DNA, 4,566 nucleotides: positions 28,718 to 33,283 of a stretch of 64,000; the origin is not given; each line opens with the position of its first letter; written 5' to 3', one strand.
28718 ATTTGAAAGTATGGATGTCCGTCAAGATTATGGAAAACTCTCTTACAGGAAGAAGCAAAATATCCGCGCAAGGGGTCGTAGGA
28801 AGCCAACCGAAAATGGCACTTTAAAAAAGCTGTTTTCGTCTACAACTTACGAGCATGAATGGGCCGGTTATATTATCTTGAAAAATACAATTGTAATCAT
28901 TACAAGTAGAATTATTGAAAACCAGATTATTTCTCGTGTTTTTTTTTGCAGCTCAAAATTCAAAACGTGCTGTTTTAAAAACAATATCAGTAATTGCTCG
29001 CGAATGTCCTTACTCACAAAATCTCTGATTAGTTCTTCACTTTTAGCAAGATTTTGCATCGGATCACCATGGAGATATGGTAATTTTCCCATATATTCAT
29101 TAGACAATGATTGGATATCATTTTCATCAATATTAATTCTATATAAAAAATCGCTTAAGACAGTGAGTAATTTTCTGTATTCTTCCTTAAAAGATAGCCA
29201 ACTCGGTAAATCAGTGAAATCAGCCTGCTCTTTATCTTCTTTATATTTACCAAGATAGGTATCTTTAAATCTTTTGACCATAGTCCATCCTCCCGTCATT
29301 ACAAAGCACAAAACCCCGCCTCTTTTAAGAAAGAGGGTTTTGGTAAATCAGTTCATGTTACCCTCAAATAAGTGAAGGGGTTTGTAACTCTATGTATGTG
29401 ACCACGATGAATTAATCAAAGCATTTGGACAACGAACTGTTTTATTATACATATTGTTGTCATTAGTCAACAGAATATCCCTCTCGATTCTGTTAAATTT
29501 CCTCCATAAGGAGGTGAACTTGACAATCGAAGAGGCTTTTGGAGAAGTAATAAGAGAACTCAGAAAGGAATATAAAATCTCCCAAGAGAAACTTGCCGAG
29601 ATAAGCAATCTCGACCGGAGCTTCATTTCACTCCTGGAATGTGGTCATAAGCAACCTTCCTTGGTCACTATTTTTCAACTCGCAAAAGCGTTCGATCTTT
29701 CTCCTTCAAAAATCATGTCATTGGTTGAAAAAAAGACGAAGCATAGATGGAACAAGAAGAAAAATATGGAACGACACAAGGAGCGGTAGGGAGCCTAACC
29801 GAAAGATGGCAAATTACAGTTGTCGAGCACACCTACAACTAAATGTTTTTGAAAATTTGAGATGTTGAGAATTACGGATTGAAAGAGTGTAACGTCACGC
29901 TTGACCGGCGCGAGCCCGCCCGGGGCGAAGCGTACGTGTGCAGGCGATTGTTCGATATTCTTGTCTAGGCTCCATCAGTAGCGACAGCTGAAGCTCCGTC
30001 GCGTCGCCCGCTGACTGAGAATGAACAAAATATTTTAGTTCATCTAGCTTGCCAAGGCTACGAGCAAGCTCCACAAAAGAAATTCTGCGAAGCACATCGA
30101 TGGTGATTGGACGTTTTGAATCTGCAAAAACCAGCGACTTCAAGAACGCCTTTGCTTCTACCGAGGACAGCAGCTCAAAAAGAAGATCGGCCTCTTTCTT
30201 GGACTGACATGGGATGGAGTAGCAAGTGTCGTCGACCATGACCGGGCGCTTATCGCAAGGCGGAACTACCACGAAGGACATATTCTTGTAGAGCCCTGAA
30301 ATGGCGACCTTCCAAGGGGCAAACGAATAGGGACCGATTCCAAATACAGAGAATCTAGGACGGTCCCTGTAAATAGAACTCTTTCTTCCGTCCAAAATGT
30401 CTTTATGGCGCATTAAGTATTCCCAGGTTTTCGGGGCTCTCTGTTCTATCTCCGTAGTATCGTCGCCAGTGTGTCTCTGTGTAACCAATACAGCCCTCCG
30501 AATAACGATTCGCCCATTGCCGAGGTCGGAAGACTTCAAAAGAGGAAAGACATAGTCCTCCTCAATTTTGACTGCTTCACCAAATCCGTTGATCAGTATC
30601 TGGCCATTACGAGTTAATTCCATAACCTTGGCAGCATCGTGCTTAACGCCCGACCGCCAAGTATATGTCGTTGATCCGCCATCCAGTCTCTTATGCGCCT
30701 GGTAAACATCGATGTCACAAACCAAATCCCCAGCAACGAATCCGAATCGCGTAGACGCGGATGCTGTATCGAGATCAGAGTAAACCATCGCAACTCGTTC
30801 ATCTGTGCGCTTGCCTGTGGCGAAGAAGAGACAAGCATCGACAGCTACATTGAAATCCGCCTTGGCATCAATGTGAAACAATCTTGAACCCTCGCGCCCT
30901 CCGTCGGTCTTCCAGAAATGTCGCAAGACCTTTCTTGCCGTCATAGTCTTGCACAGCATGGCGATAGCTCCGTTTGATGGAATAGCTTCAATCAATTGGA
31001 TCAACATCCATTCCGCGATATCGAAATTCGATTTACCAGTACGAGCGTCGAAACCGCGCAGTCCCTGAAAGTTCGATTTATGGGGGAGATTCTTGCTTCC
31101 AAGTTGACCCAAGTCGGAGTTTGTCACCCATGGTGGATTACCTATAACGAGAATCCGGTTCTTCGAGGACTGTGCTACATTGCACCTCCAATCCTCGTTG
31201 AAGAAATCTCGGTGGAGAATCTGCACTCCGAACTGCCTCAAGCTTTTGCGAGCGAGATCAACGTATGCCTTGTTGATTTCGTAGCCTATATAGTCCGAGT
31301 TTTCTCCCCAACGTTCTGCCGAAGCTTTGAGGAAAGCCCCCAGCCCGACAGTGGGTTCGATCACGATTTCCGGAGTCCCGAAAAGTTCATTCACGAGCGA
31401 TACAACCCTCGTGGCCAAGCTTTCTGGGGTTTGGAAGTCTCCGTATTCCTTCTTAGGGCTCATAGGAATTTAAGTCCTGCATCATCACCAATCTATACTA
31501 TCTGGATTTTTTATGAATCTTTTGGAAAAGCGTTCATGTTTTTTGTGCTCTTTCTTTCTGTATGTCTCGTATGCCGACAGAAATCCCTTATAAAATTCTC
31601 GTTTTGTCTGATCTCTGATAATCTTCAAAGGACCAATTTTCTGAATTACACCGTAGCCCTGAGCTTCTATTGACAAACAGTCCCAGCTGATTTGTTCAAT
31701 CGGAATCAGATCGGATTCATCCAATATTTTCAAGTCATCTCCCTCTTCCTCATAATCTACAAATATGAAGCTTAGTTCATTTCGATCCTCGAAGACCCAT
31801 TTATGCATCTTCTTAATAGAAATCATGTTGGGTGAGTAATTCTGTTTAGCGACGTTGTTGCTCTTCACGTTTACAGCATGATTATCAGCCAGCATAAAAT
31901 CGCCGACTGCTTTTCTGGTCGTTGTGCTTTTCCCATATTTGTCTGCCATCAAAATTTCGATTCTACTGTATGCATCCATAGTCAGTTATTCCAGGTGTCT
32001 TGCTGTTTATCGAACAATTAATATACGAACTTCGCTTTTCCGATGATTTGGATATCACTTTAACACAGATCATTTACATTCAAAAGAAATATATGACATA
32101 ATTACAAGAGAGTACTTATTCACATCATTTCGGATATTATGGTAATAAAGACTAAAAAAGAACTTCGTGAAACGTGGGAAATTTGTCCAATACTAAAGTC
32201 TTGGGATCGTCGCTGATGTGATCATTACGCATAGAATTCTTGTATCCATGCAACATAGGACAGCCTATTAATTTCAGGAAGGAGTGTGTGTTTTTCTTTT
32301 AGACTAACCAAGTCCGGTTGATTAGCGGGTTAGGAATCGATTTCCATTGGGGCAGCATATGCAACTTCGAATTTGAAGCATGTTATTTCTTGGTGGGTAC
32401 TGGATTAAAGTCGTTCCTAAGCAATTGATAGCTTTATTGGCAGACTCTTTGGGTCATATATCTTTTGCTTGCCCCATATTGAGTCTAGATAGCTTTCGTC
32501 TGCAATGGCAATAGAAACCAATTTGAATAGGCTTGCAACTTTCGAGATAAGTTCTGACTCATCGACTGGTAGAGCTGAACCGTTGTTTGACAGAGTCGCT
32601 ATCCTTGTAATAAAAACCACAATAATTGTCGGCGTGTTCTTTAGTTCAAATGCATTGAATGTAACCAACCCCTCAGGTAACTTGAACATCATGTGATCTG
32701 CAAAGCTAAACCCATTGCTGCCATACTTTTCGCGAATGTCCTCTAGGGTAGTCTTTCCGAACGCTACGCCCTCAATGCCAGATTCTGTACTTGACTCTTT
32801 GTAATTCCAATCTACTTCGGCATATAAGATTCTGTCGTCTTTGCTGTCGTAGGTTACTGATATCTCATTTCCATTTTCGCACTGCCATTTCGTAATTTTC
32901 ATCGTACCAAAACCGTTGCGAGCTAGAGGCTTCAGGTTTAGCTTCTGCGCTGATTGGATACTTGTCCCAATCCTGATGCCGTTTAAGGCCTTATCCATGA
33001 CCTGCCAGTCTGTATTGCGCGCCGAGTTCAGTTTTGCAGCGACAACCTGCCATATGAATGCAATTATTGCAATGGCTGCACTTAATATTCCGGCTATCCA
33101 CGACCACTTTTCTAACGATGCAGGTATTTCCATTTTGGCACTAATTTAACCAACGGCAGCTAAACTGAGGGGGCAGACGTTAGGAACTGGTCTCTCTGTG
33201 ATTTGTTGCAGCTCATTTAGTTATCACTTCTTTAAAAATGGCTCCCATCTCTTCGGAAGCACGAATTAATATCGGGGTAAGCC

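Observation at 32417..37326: Same-strand block RHH / GmrSD-like / two R-x6-H (HEPN-like) proteins / membrane protein: best candidate for an undescribed defence system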

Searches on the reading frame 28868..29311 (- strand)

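Call 4: search_protein_families(library=pfam, proteins=[window:28868-29311:-], max_evalue=0.1)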
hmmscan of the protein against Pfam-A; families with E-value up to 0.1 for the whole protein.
window:28868-29311:- (147 aa): 0 families

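Call 5: search_protein_families(library=padloc, proteins=[window:28868-29311:-], max_evalue=0.1)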
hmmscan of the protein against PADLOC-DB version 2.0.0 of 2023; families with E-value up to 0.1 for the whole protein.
window:28868-29311:- (147 aa): 0 families

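Call 6: search_protein_families(library=ncbifam, proteins=[window:28868-29311:-], max_evalue=0.1)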
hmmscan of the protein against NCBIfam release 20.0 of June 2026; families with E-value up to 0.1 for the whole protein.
window:28868-29311:- (147 aa): 3 families
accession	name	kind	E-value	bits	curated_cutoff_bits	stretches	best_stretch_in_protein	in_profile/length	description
TIGR01522.1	ATPase-IIA2_Ca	equivalog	0.017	12.9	798.3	1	68-144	25-99/854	calcium-transporting P-type ATPase, PMR1-type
NF011184.0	PRK14590.1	equivalog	0.024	14.1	189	1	95-131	135-170/176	16S rRNA-processing protein RimM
NF041130.1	PenR_Burk_TF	exception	0.097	11.8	625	0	29-61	52-84/292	beta-lactamase transcriptional regulator PenR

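Call 7: search_protein_families(library=phrogs, proteins=[window:28868-29311:-], max_evalue=0.1)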
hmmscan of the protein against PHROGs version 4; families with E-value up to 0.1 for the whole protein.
window:28868-29311:- (147 aa): 0 families

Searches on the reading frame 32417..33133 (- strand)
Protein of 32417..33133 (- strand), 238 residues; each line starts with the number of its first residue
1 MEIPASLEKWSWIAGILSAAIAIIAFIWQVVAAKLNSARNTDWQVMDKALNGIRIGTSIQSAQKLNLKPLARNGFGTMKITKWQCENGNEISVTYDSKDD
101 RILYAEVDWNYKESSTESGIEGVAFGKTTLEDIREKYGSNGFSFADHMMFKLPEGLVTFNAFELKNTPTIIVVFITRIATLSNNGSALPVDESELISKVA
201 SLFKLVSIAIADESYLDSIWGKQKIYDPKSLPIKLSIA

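Call 4: search_protein_families(library=pfam, proteins=[window:32417-33133:-], max_evalue=0.1)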
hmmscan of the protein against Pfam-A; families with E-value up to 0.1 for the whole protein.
window:32417-33133:- (238 aa): 1 family
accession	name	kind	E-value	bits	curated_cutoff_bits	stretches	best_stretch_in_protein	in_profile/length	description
PF09864.15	MliC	-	0.031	14.7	22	1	83-103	1-21/67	Membrane-bound lysozyme-inhibitor of c-type lysozyme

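Call 5: search_protein_families(library=padloc, proteins=[window:32417-33133:-], max_evalue=0.1)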
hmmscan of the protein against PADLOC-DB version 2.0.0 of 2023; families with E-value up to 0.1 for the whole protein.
window:32417-33133:- (238 aa): 0 families

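Call 6: search_protein_families(library=ncbifam, proteins=[window:32417-33133:-], max_evalue=0.1)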
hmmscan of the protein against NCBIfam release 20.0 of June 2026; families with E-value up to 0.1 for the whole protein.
window:32417-33133:- (238 aa): 0 families

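Call 7: search_protein_families(library=phrogs, proteins=[window:32417-33133:-], max_evalue=0.1)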
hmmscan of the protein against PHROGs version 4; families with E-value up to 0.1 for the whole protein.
window:32417-33133:- (238 aa): 1 family
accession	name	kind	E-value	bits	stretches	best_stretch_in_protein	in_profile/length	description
phrog_2416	-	unknown function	0.037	15.2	1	61-114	37-92/98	-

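Call 21: find_homologous_proteins(query=window:32417-33133:-)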
Query window:32417-33133:- (238 aa): 15 proteins with E <= 0.001 among 1160 candidates.
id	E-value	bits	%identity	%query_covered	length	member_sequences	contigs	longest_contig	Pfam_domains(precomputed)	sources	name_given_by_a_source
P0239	2.7e-151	520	100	100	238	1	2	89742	-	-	-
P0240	2.1e-83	298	57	99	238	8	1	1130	-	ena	-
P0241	5.7e-82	293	58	99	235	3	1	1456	-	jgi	jgi:hypothetical protein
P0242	3.1e-81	290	57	100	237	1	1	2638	-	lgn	-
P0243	7.5e-81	289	54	99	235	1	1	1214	-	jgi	-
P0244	1.9e-79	285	54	99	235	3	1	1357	-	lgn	-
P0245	3.3e-78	281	54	98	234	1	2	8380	-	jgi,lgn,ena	-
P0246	1.1e-75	272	51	99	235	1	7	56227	-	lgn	-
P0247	9.2e-71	256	60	81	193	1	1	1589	-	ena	-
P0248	2.5e-57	212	52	81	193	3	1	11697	-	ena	-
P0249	3.2e-55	205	57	70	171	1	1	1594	-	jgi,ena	-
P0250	7.0e-53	198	54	70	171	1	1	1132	-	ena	-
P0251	1.8e-47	180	55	66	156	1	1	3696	-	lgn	-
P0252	2.8e-47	179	45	84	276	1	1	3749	-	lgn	-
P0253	2.0e-39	154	50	70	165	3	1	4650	-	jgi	jgi:hypothetical protein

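Call 25: find_encoding_contigs(protein=P0246, flank=6000, max_places=4)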
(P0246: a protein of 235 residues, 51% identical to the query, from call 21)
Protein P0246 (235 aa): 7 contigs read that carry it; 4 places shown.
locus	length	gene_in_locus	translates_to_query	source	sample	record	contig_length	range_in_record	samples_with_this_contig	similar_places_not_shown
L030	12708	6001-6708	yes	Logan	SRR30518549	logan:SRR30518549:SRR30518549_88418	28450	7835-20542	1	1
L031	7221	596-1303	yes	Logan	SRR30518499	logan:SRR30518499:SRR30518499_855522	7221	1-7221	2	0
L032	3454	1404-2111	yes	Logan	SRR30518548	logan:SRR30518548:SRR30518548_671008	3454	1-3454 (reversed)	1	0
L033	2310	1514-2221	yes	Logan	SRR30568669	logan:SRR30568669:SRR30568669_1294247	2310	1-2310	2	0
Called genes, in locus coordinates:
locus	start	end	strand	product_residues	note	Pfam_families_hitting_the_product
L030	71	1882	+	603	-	PF01011:PQQ, PF13570:Beta-prop_ACSF4 (faint), PF23727:Beta-prop_FAM234A_B (faint), PF13360:PQQ_2, PF01011:PQQ, PF13360:PQQ_2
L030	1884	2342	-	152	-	PF00583:Acetyltransf_1, PF13673:Acetyltransf_10, PF13508:Acetyltransf_7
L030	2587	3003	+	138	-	PF07238:PilZ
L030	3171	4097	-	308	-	PF11740:KfrA_N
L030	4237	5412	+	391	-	PF00589:Phage_integrase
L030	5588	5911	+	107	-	-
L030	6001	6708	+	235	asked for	-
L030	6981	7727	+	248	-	-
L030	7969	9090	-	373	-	-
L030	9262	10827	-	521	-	PF01844:HNH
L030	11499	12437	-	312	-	PF01545:Cation_efflux, PF16916:ZT_dimer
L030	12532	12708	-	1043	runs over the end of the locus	PF00873:ACR_tran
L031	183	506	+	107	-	-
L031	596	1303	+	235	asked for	-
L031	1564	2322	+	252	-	-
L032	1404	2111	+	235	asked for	-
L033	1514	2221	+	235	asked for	-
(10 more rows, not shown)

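Call 26: find_encoding_contigs(protein=P0245, flank=6000, max_places=3)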
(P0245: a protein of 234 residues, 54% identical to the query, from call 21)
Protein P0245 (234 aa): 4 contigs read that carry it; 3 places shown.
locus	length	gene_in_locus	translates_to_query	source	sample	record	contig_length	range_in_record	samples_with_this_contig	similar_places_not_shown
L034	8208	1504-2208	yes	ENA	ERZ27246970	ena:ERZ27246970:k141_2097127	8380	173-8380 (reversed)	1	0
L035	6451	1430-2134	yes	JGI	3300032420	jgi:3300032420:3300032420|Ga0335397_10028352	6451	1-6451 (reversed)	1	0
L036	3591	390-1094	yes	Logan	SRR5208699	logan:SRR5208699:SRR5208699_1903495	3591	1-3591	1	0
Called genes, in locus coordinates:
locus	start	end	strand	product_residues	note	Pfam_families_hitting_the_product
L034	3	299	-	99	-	?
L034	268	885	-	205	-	-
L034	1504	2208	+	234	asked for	-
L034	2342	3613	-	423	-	PF13091:PLDc_2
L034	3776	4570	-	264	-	PF01936:NYN, PF12872:OST-HTH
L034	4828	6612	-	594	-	PF13148:DUF3987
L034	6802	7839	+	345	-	-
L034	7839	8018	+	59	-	-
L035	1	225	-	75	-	?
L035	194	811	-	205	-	-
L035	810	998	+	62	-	-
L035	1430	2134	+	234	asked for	-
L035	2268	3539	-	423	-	PF13091:PLDc_2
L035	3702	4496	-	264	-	PF01936:NYN, PF12872:OST-HTH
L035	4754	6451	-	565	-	?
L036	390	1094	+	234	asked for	-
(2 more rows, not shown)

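Call 27: find_encoding_contigs(protein=P0248, flank=6000, max_places=3)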
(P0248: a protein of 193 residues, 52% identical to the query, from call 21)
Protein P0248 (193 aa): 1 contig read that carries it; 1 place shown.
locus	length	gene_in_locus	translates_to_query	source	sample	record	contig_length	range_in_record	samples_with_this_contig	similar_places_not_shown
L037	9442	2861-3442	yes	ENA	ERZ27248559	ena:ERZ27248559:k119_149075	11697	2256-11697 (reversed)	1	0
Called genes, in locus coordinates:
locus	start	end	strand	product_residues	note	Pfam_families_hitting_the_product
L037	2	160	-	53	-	?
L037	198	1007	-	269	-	PF00378:ECH_1, PF16113:ECH_2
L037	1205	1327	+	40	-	-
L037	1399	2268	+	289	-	PF02826:2-Hacid_dh_C (weak), PF03446:NAD_binding_2, PF03807:F420_oxidored (weak), PF14833:NAD_binding_11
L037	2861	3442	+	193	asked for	-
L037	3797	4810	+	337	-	PF08808:RES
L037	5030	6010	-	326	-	PF01408:GFO_IDH_MocA, PF03446:NAD_binding_2 (weak)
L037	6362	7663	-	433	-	PF07690:MFS_1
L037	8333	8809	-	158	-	PF03625:DUF302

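Call 92: find_encoding_contigs(protein=P0242, flank=3000, max_places=3)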
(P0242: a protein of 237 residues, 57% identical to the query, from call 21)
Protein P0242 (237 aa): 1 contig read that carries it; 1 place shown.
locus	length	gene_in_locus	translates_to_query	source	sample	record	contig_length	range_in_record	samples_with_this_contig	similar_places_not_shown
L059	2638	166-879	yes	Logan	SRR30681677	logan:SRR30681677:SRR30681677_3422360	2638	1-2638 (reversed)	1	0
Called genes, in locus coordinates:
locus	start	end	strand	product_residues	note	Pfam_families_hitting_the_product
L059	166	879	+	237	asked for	-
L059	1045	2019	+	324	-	PF03372:Exo_endo_phos, PF19580:Exo_endo_phos_3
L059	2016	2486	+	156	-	-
